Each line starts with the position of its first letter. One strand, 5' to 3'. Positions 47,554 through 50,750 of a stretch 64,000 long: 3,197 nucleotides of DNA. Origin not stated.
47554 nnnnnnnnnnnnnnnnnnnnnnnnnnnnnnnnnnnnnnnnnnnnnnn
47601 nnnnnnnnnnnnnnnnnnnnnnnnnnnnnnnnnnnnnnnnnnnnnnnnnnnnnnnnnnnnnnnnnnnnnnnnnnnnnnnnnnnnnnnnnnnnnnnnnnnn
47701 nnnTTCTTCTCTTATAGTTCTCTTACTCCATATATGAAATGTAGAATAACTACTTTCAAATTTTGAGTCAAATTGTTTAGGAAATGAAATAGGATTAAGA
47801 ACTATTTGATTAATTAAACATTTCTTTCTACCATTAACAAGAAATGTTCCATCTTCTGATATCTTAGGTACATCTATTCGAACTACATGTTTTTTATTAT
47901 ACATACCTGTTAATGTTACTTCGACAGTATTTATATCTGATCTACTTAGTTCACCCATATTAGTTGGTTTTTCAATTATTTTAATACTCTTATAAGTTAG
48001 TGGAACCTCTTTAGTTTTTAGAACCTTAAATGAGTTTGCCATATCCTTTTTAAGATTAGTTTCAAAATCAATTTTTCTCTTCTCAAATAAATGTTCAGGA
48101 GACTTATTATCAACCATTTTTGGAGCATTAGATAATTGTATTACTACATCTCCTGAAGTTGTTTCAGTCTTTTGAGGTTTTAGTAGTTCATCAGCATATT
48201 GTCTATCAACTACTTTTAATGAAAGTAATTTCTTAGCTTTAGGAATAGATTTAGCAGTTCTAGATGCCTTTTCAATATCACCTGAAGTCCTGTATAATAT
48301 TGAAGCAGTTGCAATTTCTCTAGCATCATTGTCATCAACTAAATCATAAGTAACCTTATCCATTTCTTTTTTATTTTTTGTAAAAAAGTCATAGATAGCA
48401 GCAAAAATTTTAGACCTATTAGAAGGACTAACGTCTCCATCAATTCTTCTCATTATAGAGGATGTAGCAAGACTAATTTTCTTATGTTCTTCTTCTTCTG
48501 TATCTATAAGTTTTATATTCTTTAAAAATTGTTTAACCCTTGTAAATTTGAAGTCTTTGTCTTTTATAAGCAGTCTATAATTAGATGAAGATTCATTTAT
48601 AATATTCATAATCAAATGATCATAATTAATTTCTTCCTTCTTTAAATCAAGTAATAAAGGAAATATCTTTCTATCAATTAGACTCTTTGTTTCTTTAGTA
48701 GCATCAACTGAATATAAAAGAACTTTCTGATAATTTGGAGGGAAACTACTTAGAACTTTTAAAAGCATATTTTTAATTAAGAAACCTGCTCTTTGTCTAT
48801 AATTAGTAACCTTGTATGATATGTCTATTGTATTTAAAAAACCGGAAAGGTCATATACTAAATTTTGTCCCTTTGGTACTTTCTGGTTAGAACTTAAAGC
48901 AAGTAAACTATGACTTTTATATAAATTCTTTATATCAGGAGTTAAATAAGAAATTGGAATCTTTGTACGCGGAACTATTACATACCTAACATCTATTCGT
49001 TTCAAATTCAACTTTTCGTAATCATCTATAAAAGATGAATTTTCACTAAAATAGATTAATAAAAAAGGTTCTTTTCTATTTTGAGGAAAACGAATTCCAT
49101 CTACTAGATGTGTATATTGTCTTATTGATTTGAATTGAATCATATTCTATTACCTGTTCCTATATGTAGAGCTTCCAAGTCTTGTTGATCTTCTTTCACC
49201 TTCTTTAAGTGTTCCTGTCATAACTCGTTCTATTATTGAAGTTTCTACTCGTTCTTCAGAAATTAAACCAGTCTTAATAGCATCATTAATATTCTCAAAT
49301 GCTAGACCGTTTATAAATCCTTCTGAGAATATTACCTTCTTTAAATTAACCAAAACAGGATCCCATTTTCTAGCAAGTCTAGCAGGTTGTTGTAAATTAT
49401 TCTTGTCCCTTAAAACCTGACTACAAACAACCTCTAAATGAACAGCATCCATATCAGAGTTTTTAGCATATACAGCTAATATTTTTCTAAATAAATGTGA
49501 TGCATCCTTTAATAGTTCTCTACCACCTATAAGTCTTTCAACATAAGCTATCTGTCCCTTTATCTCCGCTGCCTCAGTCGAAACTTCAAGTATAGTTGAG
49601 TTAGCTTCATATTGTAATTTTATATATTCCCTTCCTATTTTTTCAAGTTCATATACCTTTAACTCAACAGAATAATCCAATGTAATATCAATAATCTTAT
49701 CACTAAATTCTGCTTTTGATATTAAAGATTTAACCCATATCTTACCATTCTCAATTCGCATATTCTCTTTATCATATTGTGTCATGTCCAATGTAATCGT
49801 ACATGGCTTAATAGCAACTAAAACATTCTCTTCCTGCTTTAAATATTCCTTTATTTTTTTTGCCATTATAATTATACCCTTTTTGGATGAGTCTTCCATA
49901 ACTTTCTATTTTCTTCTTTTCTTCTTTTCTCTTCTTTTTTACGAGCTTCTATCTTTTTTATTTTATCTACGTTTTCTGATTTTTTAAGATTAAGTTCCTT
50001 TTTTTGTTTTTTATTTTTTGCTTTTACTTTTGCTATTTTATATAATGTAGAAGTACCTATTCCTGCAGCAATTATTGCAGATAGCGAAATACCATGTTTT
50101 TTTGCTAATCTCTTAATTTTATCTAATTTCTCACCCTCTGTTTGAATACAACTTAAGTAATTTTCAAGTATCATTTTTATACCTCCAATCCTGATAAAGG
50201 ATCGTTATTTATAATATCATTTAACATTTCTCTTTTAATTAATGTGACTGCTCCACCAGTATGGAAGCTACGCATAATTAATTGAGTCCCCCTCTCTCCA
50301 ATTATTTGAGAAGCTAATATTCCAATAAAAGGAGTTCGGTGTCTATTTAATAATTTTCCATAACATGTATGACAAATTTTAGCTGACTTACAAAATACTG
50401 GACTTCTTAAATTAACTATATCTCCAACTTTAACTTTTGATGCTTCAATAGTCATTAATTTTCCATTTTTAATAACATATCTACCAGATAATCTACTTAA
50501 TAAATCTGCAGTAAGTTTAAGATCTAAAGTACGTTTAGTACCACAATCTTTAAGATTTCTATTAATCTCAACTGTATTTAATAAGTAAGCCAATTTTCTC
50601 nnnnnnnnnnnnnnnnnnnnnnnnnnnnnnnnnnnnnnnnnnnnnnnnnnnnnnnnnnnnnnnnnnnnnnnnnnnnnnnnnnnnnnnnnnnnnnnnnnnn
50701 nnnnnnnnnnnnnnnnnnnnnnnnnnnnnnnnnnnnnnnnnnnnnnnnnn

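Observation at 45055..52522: Second beta/beta-prime RNAP pair, with two small genes inserted between the subunits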

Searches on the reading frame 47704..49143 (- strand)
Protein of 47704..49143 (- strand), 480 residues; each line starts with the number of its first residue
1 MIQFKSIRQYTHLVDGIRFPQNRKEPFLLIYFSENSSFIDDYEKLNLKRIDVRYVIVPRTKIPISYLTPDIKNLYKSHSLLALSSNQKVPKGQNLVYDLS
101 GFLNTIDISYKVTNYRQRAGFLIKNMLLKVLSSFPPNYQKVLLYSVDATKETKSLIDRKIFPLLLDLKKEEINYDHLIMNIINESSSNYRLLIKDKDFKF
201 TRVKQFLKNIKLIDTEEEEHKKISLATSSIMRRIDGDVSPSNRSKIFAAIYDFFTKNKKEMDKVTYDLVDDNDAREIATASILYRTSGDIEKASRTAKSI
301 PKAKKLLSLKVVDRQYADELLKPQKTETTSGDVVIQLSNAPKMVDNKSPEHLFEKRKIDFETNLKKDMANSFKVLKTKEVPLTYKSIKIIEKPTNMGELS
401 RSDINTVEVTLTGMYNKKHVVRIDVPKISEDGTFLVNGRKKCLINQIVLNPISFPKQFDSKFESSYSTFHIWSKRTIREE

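Call 87: search_solved_structures(query=A5, max_evalue=1)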
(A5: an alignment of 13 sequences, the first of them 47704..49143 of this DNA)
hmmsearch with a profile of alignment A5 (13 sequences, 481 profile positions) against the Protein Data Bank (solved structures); distinct sequences matched with E-value up to 1: 19.
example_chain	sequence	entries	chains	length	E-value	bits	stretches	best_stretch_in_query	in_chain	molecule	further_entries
8gzg_C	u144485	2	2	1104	0.066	15.1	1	417-468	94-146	DNA-directed RNA polymerase subunit beta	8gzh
8h3v_A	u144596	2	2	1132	0.17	13.8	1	418-458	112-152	DNA-directed RNA polymerase subunit beta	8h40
8syi_C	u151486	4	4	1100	0.2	13.5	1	417-458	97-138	DNA-directed RNA polymerase subunit beta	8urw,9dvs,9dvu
6dg5_A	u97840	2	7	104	0.22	13.4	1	166-255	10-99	Neoleukin-2/15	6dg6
5mu3_C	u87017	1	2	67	0.22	13.4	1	333-370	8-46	Central kinetochore subunit Okp1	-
4aqf_C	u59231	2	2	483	0.42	12.4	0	243-290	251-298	NUCLEOPROTEIN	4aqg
4aqf_A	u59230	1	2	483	0.43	12.4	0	243-290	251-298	NUCLEOPROTEIN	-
9gdo_C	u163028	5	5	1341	0.46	12.3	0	418-466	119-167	DNA-directed RNA polymerase subunit beta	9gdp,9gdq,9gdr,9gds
3u3i_A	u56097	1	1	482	0.71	11.7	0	243-289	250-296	Nucleocapsid protein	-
4hcn_A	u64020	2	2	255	0.84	11.5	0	369-429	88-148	Putative ATP/GTP binding protein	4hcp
3lu0_C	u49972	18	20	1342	0.85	11.4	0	418-466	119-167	DNA-directed RNA polymerase subunit beta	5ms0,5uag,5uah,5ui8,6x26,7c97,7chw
7mkn_C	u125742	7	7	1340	0.87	11.4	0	418-466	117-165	DNA-directed RNA polymerase subunit beta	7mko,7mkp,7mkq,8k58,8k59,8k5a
6awb_03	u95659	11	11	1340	0.87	11.4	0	418-466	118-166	DNA-directed RNA polymerase subunit beta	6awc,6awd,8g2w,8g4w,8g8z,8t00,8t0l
6n4c_C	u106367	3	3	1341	0.87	11.4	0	418-466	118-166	DNA-directed RNA polymerase subunit beta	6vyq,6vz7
8g7e_I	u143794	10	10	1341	0.87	11.4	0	418-466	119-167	DNA-directed RNA polymerase subunit beta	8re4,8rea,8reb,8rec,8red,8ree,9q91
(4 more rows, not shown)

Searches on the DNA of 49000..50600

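Call 15: search_rna_families(source=window, start=49000, end=50600, threshold=evalue, max_evalue=5)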
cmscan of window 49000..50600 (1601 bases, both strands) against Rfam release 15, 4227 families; matches with E-value up to 5: 0.
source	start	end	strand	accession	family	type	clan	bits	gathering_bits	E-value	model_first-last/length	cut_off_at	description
